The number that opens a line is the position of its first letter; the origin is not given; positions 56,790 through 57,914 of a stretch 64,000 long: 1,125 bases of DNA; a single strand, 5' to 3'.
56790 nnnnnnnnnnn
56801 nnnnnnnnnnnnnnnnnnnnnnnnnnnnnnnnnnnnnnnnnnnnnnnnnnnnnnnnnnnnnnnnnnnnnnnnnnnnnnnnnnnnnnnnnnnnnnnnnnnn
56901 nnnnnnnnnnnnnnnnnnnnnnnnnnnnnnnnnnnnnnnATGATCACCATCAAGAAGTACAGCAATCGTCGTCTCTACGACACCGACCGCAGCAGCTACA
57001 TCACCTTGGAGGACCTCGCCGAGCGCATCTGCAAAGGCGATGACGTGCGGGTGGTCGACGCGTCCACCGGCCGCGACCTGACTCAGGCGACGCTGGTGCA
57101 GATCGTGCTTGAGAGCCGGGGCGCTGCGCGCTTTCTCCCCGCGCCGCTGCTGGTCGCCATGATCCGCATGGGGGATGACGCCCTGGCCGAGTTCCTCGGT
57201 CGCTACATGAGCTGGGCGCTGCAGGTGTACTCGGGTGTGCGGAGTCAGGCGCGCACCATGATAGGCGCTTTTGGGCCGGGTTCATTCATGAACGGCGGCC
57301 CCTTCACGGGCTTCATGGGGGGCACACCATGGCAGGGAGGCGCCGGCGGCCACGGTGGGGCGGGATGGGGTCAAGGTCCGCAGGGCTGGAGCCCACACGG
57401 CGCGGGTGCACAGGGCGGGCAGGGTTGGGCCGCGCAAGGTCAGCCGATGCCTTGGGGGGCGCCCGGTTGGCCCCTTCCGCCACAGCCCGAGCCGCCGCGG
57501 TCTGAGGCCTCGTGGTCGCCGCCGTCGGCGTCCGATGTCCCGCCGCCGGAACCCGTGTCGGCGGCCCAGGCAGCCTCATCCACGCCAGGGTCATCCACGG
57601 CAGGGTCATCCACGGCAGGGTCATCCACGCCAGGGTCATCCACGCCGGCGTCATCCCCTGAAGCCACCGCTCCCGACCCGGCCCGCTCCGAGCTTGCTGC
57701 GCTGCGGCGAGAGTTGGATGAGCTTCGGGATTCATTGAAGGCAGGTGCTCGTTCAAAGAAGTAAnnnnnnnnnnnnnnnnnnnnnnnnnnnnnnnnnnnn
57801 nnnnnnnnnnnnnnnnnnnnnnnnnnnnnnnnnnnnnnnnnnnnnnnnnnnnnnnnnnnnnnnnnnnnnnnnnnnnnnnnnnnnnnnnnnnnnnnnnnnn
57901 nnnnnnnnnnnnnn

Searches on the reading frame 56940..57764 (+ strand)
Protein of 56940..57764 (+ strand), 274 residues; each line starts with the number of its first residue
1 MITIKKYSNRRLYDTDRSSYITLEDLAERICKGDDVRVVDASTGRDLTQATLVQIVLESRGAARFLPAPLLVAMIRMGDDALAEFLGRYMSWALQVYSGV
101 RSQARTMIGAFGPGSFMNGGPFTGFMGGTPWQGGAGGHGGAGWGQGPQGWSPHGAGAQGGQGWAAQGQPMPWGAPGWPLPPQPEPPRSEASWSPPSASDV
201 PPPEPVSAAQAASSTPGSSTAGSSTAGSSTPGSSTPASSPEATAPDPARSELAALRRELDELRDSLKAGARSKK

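Call 47: search_protein_families(library=ncbifam, proteins=[window:56940-57764:+], max_evalue=0.1)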
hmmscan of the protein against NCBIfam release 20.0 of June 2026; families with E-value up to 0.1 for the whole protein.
window:56940-57764:+ (274 aa): 1 family
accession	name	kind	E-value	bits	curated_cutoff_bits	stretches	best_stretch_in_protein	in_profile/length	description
TIGR01848.1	PHA_reg_PhaR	equivalog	4.5e-25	88.1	109.45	1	4-102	3-102/107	polyhydroxyalkanoate synthesis repressor PhaR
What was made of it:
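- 56940..57764 (+): phaR, the predicted trans-acting regulator (274 aa). TIGR01848 scores 88.1 bits, below its cut-off of 109.45 (call 47).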
